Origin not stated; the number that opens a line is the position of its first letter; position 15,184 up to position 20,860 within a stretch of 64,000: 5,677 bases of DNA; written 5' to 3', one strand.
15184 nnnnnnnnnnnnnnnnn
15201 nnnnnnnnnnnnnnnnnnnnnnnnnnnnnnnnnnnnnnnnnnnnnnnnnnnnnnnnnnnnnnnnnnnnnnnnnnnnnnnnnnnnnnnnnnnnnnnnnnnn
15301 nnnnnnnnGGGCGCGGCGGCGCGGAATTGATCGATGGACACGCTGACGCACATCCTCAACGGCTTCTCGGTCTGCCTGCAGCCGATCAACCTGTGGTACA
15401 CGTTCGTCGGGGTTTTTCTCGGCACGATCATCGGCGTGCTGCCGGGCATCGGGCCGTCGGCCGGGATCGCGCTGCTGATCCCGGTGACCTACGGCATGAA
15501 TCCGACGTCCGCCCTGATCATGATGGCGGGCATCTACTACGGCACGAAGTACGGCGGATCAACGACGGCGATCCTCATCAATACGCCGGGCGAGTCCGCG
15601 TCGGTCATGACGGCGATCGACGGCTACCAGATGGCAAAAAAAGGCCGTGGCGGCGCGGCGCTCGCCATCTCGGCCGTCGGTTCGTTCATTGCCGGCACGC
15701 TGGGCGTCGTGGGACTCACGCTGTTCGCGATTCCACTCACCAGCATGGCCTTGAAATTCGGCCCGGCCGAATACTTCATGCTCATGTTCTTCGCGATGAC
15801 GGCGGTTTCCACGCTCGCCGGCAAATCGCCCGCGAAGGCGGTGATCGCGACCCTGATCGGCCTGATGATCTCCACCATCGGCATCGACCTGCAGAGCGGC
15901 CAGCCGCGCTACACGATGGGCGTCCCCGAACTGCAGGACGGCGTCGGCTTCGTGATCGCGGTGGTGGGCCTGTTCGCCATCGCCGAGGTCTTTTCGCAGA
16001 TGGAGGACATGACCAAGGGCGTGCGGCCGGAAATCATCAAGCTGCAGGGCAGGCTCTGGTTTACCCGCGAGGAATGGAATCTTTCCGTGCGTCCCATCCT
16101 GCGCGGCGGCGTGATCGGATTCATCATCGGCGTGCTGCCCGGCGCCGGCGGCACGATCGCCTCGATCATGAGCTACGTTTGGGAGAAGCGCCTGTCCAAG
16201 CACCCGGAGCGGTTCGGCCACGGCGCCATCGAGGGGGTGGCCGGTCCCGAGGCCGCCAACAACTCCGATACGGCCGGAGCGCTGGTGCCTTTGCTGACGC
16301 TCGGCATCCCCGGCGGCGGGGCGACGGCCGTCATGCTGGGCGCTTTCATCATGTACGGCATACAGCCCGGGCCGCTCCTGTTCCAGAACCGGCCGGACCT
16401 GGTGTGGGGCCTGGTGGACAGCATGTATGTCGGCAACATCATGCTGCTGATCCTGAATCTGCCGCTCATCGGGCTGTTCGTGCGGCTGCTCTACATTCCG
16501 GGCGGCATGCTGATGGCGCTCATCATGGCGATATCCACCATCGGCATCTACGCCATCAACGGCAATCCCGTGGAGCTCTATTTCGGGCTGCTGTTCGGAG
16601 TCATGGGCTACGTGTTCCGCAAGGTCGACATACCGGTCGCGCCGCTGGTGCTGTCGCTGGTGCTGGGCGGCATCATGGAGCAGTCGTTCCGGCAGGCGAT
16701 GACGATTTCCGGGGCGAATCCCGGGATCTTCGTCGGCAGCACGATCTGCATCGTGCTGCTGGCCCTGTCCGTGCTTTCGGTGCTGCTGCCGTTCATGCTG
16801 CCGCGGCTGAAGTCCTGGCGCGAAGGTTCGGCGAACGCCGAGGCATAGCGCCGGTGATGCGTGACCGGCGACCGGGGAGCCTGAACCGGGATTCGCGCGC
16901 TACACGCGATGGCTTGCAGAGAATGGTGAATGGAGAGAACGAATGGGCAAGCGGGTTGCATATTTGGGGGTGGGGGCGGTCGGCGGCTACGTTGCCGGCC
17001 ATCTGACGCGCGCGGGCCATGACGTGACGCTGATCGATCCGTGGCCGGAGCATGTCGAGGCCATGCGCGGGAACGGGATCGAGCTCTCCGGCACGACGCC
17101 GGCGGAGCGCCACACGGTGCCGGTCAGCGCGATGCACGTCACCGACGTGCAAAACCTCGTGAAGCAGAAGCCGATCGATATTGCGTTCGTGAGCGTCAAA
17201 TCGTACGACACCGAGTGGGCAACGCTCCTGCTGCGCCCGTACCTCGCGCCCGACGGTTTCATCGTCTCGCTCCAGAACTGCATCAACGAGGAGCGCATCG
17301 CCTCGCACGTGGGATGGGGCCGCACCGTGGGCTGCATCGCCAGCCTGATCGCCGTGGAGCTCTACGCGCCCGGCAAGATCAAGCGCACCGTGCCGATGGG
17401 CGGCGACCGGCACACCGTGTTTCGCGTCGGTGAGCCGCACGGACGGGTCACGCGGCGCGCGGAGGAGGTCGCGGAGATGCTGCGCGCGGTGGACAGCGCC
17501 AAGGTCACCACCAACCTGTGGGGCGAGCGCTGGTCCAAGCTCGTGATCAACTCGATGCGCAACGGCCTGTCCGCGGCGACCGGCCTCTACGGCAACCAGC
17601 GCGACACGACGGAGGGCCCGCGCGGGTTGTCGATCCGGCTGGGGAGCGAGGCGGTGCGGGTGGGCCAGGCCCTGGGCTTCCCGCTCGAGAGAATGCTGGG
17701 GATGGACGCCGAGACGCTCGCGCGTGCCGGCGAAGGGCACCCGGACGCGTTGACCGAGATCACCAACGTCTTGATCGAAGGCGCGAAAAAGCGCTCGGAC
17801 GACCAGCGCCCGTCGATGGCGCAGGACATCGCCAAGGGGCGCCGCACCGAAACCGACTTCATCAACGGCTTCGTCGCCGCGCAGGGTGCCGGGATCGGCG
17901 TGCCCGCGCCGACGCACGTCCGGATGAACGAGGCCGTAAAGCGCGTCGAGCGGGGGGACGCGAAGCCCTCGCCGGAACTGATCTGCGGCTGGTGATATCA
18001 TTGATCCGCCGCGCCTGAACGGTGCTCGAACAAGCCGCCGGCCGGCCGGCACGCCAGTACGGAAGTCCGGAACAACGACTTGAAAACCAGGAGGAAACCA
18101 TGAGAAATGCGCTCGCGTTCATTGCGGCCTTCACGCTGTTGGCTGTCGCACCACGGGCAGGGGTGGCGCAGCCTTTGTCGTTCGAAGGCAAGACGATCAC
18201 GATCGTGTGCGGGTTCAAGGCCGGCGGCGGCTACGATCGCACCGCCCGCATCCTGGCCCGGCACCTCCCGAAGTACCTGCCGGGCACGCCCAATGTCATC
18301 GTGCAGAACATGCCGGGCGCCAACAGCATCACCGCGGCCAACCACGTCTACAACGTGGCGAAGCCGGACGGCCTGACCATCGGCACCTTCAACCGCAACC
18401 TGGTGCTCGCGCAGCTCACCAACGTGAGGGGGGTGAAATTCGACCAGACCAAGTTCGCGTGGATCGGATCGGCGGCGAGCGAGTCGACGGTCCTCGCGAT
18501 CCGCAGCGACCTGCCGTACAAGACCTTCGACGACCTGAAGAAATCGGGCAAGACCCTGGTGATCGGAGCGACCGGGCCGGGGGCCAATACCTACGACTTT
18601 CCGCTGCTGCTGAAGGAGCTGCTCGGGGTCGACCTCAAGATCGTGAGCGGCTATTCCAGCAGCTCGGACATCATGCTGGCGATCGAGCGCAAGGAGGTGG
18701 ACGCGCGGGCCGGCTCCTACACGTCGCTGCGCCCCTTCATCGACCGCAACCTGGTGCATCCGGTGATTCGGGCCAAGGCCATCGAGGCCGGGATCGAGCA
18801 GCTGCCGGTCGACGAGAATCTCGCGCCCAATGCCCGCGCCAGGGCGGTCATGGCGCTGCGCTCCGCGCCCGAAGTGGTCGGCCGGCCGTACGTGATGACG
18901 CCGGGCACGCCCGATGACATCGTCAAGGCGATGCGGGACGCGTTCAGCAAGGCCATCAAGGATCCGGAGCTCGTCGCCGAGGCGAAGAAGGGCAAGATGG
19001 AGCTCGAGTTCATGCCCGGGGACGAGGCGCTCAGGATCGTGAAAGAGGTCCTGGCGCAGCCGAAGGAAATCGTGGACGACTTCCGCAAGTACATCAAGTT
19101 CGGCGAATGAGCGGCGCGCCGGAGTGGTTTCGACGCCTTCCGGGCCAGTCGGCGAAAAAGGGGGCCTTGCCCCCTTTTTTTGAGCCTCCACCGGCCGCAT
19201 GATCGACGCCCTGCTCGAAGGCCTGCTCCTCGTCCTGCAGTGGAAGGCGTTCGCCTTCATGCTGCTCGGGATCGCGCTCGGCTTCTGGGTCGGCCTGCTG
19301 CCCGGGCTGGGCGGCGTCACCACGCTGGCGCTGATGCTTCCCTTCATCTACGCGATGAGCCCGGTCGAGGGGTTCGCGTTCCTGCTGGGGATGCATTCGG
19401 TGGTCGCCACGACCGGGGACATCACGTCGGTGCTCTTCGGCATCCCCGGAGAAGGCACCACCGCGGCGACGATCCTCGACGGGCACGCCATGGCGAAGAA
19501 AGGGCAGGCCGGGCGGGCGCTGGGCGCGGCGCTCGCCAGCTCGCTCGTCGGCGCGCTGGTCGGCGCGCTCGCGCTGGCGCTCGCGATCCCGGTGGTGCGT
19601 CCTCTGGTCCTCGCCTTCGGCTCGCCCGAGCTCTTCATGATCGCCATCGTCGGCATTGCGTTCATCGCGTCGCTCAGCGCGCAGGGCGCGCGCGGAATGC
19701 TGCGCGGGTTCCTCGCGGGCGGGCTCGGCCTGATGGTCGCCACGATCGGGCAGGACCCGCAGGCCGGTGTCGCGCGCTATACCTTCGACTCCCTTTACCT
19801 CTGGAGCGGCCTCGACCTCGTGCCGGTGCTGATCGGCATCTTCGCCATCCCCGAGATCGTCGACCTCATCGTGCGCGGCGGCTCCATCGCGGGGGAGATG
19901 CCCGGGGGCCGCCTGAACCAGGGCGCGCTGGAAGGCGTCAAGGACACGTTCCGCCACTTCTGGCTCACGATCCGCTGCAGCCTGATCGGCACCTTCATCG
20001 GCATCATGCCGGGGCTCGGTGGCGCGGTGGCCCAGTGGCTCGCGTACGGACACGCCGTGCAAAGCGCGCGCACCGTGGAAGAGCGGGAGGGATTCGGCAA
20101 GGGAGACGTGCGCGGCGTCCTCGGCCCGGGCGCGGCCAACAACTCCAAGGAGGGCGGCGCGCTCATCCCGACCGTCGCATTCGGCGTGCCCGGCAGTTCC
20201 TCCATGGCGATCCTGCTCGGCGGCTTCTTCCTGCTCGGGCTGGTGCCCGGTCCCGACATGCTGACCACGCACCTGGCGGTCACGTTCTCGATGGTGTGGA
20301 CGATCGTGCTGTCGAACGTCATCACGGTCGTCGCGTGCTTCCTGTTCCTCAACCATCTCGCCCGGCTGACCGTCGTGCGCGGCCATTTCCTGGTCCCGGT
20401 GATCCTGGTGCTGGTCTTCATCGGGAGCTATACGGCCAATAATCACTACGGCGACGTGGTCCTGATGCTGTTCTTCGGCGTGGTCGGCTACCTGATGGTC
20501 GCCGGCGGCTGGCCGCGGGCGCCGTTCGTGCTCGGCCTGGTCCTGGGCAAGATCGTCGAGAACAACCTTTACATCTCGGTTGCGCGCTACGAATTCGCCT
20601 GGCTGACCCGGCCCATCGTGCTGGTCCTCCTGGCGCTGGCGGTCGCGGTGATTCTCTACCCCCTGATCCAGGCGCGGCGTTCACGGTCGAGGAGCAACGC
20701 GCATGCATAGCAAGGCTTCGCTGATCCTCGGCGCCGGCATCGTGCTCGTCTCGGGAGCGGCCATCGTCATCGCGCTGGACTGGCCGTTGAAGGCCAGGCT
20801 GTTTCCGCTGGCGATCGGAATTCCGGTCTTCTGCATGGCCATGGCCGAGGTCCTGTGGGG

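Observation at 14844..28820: Regulator-less 14-kb carboxylate uptake and conversion block wedged between aconitase paralogs (candidate undescribed pathway)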

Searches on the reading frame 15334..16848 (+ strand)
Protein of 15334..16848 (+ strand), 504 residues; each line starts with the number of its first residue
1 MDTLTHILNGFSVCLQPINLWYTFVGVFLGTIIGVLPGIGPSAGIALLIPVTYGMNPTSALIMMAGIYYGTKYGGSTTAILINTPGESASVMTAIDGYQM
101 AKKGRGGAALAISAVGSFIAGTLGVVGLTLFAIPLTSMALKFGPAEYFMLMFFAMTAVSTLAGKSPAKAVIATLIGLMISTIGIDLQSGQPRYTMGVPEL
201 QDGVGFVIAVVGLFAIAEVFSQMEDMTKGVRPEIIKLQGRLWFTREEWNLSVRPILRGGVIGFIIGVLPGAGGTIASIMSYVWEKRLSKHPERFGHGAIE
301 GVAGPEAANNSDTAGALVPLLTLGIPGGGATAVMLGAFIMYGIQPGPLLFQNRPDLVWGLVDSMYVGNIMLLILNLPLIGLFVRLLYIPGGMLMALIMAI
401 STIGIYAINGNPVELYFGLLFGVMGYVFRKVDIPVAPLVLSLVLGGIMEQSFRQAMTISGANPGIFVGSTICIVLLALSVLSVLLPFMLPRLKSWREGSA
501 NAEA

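Call 4: search_protein_families(library=pfam, proteins=[window:15334-16848:+])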
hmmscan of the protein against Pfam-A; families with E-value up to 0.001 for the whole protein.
window:15334-16848:+ (504 aa): 1 family
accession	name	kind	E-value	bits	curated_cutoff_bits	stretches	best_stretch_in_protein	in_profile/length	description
PF01970.21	TctA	-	3.8e-164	546.8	28.9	1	20-440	1-423/423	Tripartite tricarboxylate transporter TctA family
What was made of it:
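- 15334..16848 (+): tctA1, large membrane subunit of the first TTT transporter. Pfam TctA 546.8 bits (call 4).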

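Call 9: search_protein_families(library=ncbifam, proteins=[window:15334-16848:+], max_evalue=0.00001)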
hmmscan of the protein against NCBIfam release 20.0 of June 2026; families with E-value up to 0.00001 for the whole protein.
window:15334-16848:+ (504 aa): 0 families

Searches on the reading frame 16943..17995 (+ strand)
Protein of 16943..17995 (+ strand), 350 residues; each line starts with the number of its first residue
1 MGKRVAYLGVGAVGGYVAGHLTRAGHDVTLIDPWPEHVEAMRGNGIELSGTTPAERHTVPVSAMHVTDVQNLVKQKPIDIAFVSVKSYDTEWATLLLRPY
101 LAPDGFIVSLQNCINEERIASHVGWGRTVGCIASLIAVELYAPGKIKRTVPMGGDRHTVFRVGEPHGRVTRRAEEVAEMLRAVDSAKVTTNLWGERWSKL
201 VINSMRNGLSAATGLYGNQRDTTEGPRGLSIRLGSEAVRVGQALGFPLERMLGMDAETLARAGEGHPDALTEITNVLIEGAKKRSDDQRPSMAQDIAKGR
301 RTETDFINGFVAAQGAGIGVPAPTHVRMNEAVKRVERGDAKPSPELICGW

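Call 4: search_protein_families(library=pfam, proteins=[window:16943-17995:+])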
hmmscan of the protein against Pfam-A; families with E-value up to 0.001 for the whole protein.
window:16943-17995:+ (350 aa): 2 families
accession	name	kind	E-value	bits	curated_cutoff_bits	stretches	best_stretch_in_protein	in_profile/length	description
PF02558.23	ApbA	-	6.1e-26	91.3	22.2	1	6-149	2-138/150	Ketopantoate reductase PanE/ApbA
PF08546.17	ApbA_C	-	1.4e-21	77.6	22.7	1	191-335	1-124/125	Ketopantoate reductase PanE/ApbA C terminal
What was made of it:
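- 16943..17995 (+): PanE/ApbA-family NAD(P)H 2-oxoacid reductase. Pfam ApbA and ApbA_C (call 4).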

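Call 9: search_protein_families(library=ncbifam, proteins=[window:16943-17995:+], max_evalue=0.00001)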
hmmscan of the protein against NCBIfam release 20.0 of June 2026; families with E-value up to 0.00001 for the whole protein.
window:16943-17995:+ (350 aa): 13 families
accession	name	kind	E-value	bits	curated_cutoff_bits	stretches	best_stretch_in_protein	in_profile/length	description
TIGR00745.1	apbA_panE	subfamily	9.5e-46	156.4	141.35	1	5-337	2-303/305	2-dehydropantoate 2-reductase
NF005091.0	PRK06522.2-2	equivalog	2.7e-34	118.8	252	2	4-271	3-251/302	2-dehydropantoate 2-reductase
NF005089.0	PRK06522.1-4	subfamily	8.5e-32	110.8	223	2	118-332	129-314/326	2-dehydropantoate 2-reductase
NF005092.1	PRK06522.2-3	equivalog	5.3e-28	98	500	2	4-270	2-252/296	2-dehydropantoate 2-reductase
NF006083.0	PRK08229.1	equivalog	2.8e-25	89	371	1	3-342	3-323/341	2-dehydropantoate 2-reductase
NF005088.0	PRK06522.1-2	subfamily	3.9e-25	88.6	371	2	4-212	2-198/308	2-dehydropantoate 2-reductase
NF004887.0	PRK06249.1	equivalog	3e-21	75.9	360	1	3-248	6-245/316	putative 2-dehydropantoate 2-reductase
NF005094.0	PRK06522.2-5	equivalog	1.6e-19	70.4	382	1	4-325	2-291/307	2-dehydropantoate 2-reductase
NF004311.0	PRK05708.1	equivalog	2.9e-16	59.2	378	1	3-209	3-194/305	putative 2-dehydropantoate 2-reductase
NF009543.0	PRK12921.1-5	equivalog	4.5e-16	58.9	339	1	4-113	2-104/305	oxidoreductase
NF005087.0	PRK06522.1-1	equivalog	3e-14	52.8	351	1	287-337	240-290/296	2-dehydropantoate 2-reductase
NF005093.0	PRK06522.2-4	equivalog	1.2e-13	51.1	308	1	4-116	5-108/304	2-dehydropantoate 2-reductase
NF009541.0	PRK12921.1-1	equivalog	1.5e-06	27.8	338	0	3-132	6-123/297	oxidoreductase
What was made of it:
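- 16943..17995 (+): TIGR00745 subfamily 156 bits against a cut-off of 141; no equivalog reached (call 9).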

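Call 51: search_solved_structures(query=window:16943-17992:+, max_evalue=0.00001)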
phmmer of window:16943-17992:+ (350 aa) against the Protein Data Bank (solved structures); distinct sequences matched with E-value up to 0.00001: 16.
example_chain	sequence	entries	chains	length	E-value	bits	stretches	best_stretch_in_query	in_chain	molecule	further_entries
3hwr_A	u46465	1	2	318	3.5e-27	99.2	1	2-336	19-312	2-dehydropantoate 2-reductase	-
5ayv_A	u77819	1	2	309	2.2e-21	80.1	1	4-260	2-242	2-dehydropantoate 2-reductase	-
5hws_A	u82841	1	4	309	2.3e-21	80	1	4-260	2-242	2-dehydropantoate 2-reductase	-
2ew2_A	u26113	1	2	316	8.5e-15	58.4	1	4-210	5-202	2-dehydropantoate 2-reductase, putative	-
8wl4_A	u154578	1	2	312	1.2e-14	58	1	4-207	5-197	2-dehydropantoate 2-reductase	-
3hn2_A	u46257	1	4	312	1.5e-14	57.6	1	2-323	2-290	2-dehydropantoate 2-reductase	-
8wl1_A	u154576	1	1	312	3.7e-14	56.3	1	4-205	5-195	2-dehydropantoate 2-reductase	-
8wl3_A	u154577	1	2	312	4.6e-14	56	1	4-205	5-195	2-dehydropantoate 2-reductase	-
8iwg_A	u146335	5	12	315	1.3e-12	51.3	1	3-335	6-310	2-dehydropantoate 2-reductase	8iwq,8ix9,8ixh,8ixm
3wfi_A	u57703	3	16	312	1.9e-09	40.9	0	4-209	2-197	2-dehydropantoate 2-reductase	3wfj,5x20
3ghy_A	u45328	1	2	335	3.2e-08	36.8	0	4-112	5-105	Ketopantoate reductase protein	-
3i83_A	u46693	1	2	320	1.1e-07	35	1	4-248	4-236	2-dehydropantoate 2-reductase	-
1yjq_A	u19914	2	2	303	6.4e-06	29.2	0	263-337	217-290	2-dehydropantoate 2-reductase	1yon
2ofp_A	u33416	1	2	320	6.5e-06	29.2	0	263-337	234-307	Ketopantoate reductase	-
1ks9_A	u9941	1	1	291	8.4e-06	28.9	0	262-336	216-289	2-DEHYDROPANTOATE 2-REDUCTASE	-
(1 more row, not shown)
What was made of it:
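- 16943..17995 (+): Best PDB match is 3hwr (call 51).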

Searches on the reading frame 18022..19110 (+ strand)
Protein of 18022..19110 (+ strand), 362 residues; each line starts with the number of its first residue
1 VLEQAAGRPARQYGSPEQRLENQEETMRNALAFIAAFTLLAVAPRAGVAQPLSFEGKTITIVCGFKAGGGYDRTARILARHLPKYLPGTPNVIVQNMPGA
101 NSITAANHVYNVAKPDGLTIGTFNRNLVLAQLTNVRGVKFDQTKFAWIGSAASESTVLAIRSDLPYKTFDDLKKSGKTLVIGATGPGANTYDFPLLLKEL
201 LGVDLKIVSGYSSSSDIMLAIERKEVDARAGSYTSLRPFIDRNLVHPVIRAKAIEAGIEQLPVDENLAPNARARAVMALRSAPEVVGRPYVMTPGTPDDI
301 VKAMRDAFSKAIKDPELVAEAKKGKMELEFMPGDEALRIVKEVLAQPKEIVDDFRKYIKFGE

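Call 4: search_protein_families(library=pfam, proteins=[window:18022-19110:+])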
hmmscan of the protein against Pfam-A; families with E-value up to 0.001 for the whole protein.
window:18022-19110:+ (362 aa): 2 families
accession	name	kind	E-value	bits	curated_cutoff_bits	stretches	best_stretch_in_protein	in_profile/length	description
PF03401.19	TctC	-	2.1e-14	54.2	27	1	75-353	2-271/274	Tripartite tricarboxylate transporter family receptor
PF12974.12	Phosphonate-bd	-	0.0001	22.2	27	1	152-316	83-221/242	ABC transporter, phosphonate, periplasmic substrate-binding protein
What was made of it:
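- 18100..19110 (+): Sequence-divergent TctC-type periplasmic binding protein with a signal peptide. Pfam TctC 54 bits (call 4).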

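Call 9: search_protein_families(library=ncbifam, proteins=[window:18022-19110:+], max_evalue=0.00001)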
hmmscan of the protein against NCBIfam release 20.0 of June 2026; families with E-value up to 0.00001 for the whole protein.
window:18022-19110:+ (362 aa): 0 families

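Call 53: search_protein_families(library=ncbifam, proteins=[window:18022-19107:+], max_evalue=5)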
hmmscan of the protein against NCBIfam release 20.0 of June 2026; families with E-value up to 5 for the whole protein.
window:18022-19107:+ (362 aa): 1 family
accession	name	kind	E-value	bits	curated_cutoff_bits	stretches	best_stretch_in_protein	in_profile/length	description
TIGR02122.1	TRAP_TAXI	subfamily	0.00019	20.4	84.35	1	29-190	3-155/320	TAXI family TRAP transporter solute-binding subunit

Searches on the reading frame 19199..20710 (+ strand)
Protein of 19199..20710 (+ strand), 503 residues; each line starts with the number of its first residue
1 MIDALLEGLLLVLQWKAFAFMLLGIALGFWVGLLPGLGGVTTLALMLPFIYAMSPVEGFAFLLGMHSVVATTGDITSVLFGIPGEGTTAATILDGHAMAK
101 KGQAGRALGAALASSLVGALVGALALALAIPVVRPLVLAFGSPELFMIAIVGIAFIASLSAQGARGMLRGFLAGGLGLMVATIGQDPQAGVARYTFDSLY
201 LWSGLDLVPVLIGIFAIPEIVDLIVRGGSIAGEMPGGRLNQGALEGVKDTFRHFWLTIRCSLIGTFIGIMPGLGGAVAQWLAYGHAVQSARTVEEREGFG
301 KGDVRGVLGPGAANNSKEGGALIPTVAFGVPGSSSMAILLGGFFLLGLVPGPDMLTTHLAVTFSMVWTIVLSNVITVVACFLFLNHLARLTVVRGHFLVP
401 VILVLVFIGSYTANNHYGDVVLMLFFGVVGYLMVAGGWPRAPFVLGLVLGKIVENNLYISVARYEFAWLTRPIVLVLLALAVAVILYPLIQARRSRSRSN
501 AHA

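Call 4: search_protein_families(library=pfam, proteins=[window:19199-20710:+])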
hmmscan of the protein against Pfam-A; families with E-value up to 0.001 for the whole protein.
window:19199-20710:+ (503 aa): 1 family
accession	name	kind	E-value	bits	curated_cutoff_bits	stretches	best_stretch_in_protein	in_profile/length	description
PF01970.21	TctA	-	1.5e-121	406.4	28.9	1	19-445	2-423/423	Tripartite tricarboxylate transporter TctA family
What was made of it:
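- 19199..20710 (+): tctA2, second TTT large subunit. Pfam TctA 406 bits (call 4).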

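Call 9: search_protein_families(library=ncbifam, proteins=[window:19199-20710:+], max_evalue=0.00001)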
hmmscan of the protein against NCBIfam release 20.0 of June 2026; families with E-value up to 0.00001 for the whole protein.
window:19199-20710:+ (503 aa): 0 families
